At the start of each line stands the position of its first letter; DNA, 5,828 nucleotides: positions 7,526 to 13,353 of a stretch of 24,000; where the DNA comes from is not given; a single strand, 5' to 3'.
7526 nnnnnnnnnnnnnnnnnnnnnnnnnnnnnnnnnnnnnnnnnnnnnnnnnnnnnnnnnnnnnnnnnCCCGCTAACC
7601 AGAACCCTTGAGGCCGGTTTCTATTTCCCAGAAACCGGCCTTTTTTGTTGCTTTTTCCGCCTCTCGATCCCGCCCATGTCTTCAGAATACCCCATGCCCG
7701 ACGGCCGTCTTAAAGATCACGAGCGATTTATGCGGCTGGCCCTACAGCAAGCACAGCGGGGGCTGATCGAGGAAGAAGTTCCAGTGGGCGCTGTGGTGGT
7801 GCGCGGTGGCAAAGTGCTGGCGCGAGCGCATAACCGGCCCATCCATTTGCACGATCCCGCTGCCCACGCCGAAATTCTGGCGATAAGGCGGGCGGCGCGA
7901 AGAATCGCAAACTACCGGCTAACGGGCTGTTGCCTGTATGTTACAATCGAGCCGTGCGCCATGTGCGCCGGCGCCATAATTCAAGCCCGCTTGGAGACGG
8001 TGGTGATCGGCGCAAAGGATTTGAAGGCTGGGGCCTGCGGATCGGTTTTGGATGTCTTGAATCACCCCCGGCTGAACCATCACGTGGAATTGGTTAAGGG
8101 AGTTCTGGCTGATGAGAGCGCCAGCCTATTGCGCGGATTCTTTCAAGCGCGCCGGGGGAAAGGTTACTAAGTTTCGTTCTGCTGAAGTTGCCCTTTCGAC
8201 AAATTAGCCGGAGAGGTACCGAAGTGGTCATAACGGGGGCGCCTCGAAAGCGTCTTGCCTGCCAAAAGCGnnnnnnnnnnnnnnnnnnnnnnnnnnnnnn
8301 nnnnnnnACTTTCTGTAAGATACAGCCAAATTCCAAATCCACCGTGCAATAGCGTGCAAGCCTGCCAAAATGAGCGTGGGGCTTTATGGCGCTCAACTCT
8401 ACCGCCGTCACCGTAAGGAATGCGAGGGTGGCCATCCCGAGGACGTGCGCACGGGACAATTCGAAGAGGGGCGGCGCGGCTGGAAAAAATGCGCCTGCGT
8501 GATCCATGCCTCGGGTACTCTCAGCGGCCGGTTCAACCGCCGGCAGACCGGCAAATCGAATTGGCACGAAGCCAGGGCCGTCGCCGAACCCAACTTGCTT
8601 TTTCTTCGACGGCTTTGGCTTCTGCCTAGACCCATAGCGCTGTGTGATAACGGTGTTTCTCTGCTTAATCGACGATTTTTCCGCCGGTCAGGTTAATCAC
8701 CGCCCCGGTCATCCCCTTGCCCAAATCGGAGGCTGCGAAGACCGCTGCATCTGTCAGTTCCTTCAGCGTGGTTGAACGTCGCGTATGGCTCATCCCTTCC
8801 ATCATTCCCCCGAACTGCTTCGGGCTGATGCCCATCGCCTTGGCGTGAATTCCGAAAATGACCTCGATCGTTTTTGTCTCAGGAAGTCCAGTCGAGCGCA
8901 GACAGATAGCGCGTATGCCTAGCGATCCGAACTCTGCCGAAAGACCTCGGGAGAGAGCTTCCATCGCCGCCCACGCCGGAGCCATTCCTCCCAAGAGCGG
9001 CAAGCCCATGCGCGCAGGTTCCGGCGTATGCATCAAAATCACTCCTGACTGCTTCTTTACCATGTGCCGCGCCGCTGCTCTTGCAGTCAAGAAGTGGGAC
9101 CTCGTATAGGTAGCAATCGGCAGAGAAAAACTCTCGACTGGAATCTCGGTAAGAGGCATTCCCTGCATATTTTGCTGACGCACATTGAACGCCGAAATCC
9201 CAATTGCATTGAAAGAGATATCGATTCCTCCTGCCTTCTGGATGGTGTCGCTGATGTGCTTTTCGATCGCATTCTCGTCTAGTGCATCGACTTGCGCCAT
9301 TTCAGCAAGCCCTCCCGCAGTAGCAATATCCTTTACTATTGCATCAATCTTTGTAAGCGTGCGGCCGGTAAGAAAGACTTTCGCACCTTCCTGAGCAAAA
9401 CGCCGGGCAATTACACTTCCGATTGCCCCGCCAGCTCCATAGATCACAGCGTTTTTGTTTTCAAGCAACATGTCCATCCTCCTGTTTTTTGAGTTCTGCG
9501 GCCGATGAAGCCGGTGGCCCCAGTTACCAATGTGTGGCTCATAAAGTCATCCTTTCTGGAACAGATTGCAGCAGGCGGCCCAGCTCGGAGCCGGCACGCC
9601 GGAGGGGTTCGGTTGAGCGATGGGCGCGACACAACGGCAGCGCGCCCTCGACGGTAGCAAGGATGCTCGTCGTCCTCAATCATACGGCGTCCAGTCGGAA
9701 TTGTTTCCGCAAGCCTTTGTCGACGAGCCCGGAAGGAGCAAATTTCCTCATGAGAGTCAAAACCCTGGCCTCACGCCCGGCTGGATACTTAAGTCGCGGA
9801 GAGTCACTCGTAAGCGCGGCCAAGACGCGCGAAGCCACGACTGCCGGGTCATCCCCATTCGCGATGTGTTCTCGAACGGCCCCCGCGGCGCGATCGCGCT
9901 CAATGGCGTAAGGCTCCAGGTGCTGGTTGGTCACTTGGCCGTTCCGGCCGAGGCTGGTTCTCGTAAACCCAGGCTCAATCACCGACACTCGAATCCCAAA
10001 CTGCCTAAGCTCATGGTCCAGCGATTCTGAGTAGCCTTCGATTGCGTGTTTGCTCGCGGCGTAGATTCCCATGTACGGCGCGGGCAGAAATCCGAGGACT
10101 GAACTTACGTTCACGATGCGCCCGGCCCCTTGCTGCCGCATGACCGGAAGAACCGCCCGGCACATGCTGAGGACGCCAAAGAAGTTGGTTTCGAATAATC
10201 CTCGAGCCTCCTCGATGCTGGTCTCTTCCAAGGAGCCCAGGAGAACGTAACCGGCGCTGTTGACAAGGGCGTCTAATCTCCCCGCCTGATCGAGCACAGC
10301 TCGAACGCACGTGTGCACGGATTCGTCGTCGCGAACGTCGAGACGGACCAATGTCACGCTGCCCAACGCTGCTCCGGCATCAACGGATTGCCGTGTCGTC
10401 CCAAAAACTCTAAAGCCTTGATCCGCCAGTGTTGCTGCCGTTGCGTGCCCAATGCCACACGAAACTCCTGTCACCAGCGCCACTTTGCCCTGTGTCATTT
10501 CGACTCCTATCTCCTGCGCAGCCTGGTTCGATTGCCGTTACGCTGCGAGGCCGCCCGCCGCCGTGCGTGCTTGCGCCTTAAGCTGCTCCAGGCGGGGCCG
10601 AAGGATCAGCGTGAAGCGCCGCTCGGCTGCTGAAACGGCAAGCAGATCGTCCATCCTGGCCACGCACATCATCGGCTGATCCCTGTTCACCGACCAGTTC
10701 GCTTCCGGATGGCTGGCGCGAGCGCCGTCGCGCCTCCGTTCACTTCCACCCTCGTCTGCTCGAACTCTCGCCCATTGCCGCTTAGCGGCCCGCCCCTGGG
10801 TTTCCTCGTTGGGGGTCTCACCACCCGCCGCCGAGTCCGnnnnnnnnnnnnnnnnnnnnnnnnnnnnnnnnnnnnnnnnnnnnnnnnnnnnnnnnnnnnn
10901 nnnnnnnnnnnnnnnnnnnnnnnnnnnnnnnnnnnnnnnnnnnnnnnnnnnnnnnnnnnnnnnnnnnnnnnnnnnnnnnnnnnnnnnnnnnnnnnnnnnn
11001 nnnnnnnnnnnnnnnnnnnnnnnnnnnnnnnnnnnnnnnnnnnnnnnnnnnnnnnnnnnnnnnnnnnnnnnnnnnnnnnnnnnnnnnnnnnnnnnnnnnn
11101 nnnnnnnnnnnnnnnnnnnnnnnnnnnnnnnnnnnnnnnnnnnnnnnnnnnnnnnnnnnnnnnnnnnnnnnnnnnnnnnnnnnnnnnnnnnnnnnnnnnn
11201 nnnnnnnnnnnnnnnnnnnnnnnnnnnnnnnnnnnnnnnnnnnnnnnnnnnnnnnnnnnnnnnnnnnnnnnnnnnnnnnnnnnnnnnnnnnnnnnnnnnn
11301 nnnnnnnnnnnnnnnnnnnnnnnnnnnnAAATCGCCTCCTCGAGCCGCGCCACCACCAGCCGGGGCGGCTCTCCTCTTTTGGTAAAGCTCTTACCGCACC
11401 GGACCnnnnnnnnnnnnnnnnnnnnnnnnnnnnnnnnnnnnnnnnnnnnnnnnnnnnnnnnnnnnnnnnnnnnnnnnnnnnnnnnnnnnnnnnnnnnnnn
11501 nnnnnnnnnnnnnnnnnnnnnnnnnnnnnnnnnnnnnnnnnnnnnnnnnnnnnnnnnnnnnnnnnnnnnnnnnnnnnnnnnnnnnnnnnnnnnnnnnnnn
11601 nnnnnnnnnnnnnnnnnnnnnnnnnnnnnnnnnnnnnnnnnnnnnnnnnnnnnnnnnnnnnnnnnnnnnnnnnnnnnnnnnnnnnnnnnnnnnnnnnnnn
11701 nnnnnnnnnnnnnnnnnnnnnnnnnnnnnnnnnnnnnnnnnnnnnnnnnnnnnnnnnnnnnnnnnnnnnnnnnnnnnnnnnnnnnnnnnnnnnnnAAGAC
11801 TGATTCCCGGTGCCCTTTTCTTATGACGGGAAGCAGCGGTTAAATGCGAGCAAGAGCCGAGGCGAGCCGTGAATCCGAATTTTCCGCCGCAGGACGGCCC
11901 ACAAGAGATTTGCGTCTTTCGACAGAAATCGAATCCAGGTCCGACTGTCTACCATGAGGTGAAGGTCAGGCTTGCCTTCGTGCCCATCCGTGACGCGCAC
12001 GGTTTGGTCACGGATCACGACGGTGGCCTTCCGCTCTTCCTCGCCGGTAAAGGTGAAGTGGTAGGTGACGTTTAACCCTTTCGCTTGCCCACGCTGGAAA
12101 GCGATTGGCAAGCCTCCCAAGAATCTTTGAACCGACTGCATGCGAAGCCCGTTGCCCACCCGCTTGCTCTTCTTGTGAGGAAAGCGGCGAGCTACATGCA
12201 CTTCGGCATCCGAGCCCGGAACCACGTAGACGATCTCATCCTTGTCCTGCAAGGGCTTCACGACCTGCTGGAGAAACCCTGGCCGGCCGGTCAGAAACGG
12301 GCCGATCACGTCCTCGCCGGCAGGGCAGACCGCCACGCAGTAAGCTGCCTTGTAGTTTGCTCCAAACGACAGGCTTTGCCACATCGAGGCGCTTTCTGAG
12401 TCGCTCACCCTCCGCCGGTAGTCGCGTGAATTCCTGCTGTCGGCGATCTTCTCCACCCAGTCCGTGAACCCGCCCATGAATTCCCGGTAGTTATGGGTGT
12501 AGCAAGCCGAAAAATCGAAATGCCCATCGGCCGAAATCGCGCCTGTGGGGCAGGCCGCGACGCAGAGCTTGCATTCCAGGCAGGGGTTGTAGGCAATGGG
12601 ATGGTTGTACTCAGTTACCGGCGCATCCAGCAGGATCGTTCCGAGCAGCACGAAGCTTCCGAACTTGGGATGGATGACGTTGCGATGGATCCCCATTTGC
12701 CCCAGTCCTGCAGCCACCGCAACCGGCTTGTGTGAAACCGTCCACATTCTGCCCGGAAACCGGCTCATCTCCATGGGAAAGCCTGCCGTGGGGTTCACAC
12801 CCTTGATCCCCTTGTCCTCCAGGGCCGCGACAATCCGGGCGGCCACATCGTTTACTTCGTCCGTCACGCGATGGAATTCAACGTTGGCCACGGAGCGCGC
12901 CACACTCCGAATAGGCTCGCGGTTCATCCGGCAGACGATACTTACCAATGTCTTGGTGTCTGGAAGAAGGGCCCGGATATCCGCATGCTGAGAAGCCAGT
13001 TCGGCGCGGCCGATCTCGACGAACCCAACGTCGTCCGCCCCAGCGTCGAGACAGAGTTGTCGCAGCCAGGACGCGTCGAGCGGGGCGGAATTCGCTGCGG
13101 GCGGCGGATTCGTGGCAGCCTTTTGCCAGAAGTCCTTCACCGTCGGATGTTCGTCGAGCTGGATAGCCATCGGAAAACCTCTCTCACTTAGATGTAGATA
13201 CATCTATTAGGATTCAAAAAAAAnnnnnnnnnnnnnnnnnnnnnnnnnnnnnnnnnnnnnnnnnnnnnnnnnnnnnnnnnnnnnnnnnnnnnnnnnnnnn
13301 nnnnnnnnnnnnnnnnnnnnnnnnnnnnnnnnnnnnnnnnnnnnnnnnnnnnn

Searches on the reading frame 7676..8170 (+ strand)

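Call 80: search_protein_families(library=pfam, proteins=[window:7676-8170:+], max_evalue=0.00001)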
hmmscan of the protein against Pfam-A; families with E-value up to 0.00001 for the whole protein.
window:7676-8170:+ (164 aa): 3 families
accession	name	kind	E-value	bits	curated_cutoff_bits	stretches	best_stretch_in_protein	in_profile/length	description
PF14437.12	MafB19-deam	-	1.1e-41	142.5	27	1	14-160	2-142/142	MafB19-like deaminase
PF00383.29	dCMP_cyt_deam_1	-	1.1e-29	102.8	25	1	13-112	2-101/102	Cytidine and deoxycytidylate deaminase zinc-binding region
PF14439.12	Bd3614-deam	-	6.6e-06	26.5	38.5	1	38-104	12-77/113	Bd3614-like deaminase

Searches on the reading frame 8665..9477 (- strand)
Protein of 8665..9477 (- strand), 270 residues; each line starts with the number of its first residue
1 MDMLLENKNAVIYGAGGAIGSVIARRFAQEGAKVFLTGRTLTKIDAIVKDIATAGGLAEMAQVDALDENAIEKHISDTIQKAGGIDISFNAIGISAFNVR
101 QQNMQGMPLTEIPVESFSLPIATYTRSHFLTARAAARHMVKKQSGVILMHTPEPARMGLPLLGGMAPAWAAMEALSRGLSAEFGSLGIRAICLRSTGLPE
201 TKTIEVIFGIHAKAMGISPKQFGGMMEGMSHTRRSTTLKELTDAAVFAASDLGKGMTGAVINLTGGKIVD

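Call 80: search_protein_families(library=pfam, proteins=[window:8665-9477:-], max_evalue=0.00001)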
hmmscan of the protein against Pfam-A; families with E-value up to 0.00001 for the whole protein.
window:8665-9477:- (270 aa): 2 families
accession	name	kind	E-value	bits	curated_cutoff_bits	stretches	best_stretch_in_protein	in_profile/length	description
PF13561.12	adh_short_C2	-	1.5e-29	103.7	27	1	17-266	6-234/236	Enoyl-(Acyl carrier protein) reductase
PF00106.31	adh_short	-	5.7e-22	78.6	26.6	1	8-194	1-178/195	short chain dehydrogenase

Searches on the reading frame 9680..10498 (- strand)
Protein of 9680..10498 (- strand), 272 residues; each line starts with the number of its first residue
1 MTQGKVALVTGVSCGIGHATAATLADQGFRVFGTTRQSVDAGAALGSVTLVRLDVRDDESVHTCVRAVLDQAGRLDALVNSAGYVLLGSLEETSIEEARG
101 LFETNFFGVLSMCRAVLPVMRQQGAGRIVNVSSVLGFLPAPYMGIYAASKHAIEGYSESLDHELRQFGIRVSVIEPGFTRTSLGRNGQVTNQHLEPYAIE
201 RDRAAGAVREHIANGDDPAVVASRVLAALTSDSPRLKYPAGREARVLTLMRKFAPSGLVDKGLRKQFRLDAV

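Call 80: search_protein_families(library=pfam, proteins=[window:9680-10498:-], max_evalue=0.00001)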
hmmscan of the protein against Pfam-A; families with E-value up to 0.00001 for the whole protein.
window:9680-10498:- (272 aa): 4 families
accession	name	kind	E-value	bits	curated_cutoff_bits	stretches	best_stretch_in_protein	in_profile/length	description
PF00106.31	adh_short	-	5.9e-50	169.9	26.6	1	5-185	1-188/195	short chain dehydrogenase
PF13561.12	adh_short_C2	-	2.3e-37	129.3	27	1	11-188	1-185/236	Enoyl-(Acyl carrier protein) reductase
PF01370.27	Epimerase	-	8.5e-10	38.9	20.9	1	7-161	1-157/240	NAD dependent epimerase/dehydratase family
PF08659.16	KR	-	6.6e-08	33.1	22.6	1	7-174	3-173/180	KR domain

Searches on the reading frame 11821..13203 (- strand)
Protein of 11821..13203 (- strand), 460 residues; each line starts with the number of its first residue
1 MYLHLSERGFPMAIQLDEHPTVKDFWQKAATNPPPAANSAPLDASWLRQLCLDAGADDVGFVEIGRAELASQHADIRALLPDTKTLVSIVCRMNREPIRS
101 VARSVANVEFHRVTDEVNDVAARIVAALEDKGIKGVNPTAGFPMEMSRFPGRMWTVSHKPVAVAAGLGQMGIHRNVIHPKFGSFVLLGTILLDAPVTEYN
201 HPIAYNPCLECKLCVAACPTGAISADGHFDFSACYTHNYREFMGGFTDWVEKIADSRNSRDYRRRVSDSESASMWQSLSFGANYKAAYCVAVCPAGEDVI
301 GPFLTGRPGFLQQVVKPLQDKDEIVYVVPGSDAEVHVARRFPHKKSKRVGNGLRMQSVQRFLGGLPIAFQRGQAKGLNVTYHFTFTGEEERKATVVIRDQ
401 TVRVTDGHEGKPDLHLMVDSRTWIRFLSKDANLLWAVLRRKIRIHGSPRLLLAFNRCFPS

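Call 80: search_protein_families(library=pfam, proteins=[window:11821-13203:-], max_evalue=0.00001)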
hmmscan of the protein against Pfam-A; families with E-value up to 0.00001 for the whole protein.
window:11821-13203:- (460 aa): 2 families
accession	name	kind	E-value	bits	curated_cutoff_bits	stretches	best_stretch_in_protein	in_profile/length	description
PF13484.11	Fer4_16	-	1.7e-07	32.4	30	0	208-295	2-65/66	4Fe-4S double cluster binding domain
PF02036.22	SCP2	-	2.1e-07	31.7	21.3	1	372-457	14-99/101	SCP-2 sterol transfer family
